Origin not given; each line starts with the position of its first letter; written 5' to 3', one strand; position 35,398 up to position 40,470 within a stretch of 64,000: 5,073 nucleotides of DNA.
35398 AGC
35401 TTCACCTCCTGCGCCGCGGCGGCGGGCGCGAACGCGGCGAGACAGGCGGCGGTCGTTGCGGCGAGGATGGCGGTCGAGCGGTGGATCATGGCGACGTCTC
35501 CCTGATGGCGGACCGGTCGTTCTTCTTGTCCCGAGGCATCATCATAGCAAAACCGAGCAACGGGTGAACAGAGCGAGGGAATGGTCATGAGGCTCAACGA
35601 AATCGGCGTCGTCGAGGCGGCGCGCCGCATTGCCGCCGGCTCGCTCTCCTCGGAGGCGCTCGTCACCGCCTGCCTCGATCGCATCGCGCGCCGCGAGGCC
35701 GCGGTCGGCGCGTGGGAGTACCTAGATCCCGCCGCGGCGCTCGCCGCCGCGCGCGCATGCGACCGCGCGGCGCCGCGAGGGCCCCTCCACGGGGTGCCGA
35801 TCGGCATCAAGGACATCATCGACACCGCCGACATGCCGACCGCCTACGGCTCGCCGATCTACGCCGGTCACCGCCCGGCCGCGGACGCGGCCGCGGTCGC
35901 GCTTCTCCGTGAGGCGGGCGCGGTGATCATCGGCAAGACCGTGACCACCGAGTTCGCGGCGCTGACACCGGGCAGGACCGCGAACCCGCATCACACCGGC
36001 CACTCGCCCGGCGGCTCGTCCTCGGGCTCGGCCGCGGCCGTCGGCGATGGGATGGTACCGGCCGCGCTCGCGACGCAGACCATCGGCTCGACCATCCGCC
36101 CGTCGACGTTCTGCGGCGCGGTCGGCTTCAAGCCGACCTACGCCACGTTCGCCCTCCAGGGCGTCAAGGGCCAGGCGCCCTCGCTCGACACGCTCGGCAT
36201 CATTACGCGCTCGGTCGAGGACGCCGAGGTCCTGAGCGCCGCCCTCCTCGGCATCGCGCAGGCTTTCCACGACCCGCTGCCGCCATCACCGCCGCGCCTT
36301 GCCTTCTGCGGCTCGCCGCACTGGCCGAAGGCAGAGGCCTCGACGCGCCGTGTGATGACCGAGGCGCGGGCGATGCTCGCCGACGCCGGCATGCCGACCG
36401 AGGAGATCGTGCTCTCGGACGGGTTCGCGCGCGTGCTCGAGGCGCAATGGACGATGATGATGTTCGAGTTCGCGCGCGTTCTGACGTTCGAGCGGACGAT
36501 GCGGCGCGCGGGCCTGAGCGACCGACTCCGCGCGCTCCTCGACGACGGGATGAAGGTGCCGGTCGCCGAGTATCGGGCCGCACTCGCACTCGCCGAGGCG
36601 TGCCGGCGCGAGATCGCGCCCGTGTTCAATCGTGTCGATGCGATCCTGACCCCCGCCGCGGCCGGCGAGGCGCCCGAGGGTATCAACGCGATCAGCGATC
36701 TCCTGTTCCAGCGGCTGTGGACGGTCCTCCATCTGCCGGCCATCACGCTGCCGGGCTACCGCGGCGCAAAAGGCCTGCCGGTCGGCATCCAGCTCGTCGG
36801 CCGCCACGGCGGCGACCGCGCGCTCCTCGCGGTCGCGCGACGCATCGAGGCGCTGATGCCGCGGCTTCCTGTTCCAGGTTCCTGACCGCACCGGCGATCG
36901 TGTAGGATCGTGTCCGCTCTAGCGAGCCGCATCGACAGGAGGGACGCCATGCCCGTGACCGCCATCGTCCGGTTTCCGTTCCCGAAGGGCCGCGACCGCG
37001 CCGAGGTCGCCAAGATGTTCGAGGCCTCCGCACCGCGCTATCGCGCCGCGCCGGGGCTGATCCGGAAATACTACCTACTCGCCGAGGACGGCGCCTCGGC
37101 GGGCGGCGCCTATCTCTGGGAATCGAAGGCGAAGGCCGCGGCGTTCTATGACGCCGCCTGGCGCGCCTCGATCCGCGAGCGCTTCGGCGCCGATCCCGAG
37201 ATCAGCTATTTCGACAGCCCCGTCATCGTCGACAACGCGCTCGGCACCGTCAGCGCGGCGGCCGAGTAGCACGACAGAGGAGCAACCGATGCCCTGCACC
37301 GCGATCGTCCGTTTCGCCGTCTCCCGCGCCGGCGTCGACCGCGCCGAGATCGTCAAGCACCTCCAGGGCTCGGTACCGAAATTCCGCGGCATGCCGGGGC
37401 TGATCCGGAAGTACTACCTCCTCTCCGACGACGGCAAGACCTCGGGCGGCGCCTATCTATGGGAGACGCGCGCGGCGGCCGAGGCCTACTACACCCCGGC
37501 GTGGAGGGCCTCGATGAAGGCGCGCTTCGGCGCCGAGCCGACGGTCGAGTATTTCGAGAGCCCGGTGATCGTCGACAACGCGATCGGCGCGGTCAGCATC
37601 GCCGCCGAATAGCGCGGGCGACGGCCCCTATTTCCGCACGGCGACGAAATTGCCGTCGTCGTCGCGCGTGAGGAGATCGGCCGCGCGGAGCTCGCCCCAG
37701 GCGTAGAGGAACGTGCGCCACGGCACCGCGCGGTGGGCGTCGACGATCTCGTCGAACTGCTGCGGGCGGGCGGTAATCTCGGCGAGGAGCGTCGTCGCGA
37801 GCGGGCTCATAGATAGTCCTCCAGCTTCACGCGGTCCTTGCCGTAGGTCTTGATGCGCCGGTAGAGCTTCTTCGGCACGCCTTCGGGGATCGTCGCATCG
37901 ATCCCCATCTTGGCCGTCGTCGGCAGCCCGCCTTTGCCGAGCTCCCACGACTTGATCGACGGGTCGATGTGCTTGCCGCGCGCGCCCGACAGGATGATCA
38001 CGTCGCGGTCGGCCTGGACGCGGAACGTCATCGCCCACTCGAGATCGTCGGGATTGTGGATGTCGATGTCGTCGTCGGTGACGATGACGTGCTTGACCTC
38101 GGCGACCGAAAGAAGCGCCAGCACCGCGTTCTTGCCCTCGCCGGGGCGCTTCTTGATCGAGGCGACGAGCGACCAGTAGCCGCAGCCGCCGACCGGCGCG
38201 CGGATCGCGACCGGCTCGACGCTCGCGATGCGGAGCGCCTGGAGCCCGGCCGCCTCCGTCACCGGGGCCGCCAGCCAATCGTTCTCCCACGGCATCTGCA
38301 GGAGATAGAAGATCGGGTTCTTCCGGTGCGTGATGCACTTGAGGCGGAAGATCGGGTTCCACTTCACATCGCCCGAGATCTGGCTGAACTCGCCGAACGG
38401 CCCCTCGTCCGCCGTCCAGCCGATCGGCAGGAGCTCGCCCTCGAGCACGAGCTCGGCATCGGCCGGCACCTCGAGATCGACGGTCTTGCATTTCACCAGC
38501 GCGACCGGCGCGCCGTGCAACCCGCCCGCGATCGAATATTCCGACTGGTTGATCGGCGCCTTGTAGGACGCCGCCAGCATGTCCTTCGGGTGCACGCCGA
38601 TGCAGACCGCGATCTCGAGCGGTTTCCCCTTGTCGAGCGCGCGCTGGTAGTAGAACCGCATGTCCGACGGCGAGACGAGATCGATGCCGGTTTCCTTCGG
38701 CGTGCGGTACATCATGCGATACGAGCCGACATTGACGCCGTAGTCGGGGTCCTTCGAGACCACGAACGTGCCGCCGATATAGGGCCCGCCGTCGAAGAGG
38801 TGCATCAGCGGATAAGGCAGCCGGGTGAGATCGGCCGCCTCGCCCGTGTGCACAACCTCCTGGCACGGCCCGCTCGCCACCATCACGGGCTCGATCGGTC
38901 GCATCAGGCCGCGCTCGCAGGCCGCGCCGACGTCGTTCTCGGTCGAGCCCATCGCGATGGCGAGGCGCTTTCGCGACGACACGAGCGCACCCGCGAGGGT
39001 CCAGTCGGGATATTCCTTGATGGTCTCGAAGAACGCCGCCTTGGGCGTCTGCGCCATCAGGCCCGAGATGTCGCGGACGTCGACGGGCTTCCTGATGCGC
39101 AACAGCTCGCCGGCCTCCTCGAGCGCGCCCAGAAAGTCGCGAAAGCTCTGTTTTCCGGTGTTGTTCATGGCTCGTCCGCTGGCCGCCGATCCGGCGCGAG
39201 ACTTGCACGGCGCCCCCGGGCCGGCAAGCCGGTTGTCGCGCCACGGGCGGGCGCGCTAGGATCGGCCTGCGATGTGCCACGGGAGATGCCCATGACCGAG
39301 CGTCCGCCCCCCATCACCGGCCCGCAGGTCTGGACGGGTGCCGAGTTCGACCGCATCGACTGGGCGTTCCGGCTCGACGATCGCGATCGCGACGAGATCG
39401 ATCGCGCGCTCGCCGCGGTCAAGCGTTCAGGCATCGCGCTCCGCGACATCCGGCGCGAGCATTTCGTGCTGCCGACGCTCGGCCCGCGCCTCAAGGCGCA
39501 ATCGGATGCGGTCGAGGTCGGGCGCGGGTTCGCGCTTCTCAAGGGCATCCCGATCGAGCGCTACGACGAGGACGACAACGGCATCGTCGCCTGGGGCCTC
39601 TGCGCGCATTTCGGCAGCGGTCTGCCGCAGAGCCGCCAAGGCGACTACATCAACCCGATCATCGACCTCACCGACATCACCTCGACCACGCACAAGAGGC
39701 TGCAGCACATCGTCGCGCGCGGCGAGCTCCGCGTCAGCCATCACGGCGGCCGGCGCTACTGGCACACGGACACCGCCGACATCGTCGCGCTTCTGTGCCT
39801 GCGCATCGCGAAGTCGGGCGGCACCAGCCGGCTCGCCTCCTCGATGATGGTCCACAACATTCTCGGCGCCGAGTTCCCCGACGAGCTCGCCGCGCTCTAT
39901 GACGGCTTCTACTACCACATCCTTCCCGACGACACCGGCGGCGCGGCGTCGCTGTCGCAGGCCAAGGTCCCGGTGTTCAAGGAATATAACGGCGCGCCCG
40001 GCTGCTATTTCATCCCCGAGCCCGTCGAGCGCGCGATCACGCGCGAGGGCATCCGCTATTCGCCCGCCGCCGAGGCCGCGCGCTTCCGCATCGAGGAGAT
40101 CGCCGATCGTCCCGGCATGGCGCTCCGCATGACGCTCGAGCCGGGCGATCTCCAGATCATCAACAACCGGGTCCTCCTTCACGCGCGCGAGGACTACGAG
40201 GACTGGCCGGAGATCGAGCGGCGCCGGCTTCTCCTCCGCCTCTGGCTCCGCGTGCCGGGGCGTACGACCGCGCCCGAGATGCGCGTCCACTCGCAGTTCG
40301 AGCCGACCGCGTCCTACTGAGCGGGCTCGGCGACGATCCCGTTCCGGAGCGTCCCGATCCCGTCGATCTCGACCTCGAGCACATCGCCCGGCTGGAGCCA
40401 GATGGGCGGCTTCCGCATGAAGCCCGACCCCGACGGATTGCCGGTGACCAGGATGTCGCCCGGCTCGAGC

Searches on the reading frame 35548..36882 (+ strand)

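Call 19: search_protein_families(library=ncbifam, proteins=[window:35548-36882:+], max_evalue=0.00001)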
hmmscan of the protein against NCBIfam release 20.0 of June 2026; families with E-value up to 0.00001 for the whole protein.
window:35548-36882:+ (445 aa): 26 families (the best 25 are shown)
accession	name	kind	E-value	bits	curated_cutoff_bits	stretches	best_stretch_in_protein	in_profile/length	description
NF005688.0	PRK07488.1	equivalog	4.5e-66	223.7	532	1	14-443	6-472/474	indoleacetamide hydrolase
NF004815.0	PRK06169.1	equivalog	1.4e-53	182.1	506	2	16-231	7-232/471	amidase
NF009119.0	PRK12470.1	equivalog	3e-52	178.2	498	1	16-438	6-453/462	amidase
TIGR00132.1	gatA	equivalog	3.2e-52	177.8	481.1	2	29-235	6-219/466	Asp-tRNA(Asn)/Glu-tRNA(Gln) amidotransferase subunit GatA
NF004717.0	PRK06061.1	equivalog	9e-51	173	498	1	17-435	15-465/483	amidase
NF005460.0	PRK07056.1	subfamily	3.4e-50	171.3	447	1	22-437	11-453/457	amidase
NF004816.0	PRK06170.1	equivalog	4.7e-49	167.3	503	2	21-239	14-248/493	amidase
NF006043.0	PRK08186.1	subfamily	3.5e-48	164.4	487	1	20-435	8-446/600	allophanate hydrolase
NF006631.0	PRK09201.1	equivalog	4.2e-48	164.2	461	1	17-235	5-234/466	AtzE family amidohydrolase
NF005687.0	PRK07487.1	subfamily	2.7e-46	158.4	428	1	20-436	9-455/468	amidase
NF006169.0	PRK08310.1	equivalog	4.4e-46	158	391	1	61-435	6-392/395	amidase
NF004766.0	PRK06102.1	equivalog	8.7e-46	156.9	559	1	19-437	8-451/455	amidase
TIGR02715.1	amido_AtzE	subfamily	2.1e-44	152.2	425.75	1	21-434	2-445/452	AtzE family amidohydrolase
NF005686.0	PRK07486.1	subfamily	8.9e-44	150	465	1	14-238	9-245/486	amidase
NF004622.0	PRK05962.1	equivalog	4.1e-43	147.8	463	1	40-437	9-428/431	amidase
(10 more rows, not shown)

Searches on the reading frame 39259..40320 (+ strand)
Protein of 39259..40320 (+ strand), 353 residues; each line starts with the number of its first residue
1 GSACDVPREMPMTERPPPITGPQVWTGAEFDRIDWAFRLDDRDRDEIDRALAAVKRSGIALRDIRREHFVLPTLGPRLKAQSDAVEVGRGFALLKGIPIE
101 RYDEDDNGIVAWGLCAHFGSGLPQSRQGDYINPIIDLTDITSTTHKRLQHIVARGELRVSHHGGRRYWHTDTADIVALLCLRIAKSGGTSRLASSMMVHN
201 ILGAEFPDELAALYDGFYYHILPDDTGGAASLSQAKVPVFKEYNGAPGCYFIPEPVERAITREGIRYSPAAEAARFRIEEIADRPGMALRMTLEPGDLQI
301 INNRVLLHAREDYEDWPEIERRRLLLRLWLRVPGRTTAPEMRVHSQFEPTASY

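Call 42: search_protein_families(library=pfam, proteins=[window:39259-40320:+], max_evalue=0.00001)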
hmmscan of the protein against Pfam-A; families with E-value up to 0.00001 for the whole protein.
window:39259-40320:+ (353 aa): 1 family
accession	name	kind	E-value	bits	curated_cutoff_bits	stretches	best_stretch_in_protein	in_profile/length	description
PF02668.22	TauD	-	3.6e-27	96.4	27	1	64-329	9-267/267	Taurine catabolism dioxygenase TauD, TfdA family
